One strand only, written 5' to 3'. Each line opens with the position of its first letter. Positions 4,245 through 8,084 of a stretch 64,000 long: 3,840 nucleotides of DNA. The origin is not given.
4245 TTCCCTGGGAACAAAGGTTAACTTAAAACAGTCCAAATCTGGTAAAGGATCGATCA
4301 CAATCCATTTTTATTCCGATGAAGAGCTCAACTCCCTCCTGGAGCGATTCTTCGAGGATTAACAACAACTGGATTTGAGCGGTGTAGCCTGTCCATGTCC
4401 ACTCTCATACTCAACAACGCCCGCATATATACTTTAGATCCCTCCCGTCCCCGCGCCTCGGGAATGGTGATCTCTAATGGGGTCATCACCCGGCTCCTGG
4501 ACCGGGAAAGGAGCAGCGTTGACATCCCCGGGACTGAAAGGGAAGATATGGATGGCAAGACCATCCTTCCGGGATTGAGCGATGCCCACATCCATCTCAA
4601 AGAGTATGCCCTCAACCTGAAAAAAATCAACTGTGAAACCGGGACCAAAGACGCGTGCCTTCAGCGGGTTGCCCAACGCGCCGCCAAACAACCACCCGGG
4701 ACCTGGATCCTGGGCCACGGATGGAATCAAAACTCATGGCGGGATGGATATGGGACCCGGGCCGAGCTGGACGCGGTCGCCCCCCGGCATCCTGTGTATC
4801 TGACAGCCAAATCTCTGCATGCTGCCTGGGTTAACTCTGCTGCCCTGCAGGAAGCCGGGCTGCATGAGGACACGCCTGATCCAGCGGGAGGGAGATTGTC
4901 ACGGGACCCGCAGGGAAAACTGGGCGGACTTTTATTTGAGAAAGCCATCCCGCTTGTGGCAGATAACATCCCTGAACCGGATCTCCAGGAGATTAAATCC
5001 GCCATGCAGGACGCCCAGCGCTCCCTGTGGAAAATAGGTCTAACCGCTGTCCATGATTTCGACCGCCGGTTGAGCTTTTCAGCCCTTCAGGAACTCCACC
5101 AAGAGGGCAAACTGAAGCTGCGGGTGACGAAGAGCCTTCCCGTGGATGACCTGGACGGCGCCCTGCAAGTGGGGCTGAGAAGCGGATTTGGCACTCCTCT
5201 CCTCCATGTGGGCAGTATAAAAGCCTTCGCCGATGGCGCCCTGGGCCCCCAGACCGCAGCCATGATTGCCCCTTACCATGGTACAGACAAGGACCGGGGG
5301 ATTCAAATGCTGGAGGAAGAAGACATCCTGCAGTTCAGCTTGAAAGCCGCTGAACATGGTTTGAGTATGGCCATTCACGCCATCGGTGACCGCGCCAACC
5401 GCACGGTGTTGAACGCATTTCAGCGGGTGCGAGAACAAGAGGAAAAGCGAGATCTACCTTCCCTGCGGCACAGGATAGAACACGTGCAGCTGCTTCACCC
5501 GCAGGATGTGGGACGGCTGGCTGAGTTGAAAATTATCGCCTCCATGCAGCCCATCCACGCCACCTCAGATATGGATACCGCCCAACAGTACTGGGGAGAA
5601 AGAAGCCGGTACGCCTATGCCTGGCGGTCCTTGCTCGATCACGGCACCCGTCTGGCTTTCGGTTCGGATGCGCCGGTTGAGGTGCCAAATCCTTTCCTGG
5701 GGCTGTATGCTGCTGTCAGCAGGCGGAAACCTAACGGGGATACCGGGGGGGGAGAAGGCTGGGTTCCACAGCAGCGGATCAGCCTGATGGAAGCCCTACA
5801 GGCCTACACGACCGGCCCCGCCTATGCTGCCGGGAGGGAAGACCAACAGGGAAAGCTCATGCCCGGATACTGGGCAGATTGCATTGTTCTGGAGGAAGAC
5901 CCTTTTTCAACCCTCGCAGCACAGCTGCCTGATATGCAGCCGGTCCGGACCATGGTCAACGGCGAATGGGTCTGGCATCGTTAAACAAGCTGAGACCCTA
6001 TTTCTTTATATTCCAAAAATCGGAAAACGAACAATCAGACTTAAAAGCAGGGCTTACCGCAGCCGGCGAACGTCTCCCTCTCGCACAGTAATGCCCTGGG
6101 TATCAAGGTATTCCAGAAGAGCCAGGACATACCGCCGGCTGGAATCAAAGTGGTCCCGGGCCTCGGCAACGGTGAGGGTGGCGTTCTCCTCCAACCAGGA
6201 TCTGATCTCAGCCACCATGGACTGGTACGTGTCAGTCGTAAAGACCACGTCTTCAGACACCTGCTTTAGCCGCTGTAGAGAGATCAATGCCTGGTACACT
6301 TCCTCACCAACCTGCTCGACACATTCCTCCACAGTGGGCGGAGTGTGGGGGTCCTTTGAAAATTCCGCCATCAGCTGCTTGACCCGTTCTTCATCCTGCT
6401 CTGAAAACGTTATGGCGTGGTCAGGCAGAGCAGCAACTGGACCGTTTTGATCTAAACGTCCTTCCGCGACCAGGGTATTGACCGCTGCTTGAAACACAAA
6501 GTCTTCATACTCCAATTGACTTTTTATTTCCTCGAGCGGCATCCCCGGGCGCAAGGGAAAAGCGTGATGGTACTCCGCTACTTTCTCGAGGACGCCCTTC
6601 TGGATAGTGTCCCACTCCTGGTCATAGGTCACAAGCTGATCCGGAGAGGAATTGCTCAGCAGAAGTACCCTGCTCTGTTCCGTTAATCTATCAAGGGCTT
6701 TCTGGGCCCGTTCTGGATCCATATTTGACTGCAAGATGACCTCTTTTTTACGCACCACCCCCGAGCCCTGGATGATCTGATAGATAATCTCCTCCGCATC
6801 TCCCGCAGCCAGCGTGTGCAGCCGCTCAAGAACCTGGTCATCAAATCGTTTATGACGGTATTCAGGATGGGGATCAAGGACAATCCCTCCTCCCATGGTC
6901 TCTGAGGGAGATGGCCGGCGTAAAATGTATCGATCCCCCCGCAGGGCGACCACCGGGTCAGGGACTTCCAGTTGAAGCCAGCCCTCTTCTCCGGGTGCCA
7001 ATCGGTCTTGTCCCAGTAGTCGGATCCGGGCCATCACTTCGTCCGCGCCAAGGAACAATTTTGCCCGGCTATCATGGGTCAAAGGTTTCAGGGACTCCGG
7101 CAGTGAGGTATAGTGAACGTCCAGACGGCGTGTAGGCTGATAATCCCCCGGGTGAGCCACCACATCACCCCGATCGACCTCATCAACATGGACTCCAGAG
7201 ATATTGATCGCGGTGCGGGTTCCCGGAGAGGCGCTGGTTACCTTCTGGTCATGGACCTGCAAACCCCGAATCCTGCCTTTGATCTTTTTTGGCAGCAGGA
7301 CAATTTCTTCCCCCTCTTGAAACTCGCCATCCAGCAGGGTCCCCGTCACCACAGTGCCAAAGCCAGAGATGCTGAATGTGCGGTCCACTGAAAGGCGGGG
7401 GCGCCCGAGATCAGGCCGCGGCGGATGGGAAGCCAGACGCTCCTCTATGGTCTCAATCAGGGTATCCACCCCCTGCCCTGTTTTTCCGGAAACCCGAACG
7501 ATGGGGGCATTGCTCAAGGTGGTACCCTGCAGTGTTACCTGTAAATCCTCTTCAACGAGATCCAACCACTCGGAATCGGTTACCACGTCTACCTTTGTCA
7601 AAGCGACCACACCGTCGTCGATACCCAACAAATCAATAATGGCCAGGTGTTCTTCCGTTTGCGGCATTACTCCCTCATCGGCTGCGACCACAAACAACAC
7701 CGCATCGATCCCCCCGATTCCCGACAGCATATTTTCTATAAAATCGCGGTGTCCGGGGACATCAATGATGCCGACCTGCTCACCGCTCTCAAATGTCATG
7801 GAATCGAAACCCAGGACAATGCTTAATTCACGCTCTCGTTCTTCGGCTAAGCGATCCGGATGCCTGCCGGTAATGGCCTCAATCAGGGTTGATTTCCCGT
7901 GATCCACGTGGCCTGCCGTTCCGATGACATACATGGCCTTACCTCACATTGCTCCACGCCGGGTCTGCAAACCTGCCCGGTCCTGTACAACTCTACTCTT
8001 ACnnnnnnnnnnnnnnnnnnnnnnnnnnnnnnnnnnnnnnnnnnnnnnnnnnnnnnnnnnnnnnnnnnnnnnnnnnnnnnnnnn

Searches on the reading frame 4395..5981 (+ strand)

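Call 37: search_protein_families(library=pfam, proteins=[window:4395-5981:+], max_evalue=0.00001)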
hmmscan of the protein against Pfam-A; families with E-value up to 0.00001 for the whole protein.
window:4395-5981:+ (529 aa): 2 families
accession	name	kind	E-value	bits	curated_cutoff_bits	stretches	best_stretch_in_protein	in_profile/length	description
PF07969.17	Amidohydro_3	-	3.8e-105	353.5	29.7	1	51-526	4-471/472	Amidohydrolase family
PF01979.26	Amidohydro_1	-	3.9e-19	69.5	25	1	306-526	132-345/345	Amidohydrolase family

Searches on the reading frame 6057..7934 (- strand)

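Call 37: search_protein_families(library=pfam, proteins=[window:6057-7934:-], max_evalue=0.00001)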
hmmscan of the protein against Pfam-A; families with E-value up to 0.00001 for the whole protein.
window:6057-7934:- (626 aa): 5 families
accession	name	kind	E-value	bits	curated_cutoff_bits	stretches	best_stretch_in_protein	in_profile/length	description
PF00009.33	GTP_EFTU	-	2e-34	119.2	26.5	1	3-167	5-186/188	Elongation factor Tu GTP binding domain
PF09107.17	SelB-wing_3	-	1.9e-18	66.1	23.2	1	580-625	2-47/47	Elongation factor SelB, winged helix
PF25461.1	Beta-barrel_SelB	-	5e-12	46.4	27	1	280-357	9-78/80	Selenocysteine-specific elongation factor, beta-barrel domain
PF09106.17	SelB-wing_2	-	2.9e-11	43.7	22.3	1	449-500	1-54/57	Elongation factor SelB, winged helix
PF03144.31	GTP_EFTU_D2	-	8.3e-11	42.6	30.3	1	193-259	1-72/73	Elongation factor Tu domain 2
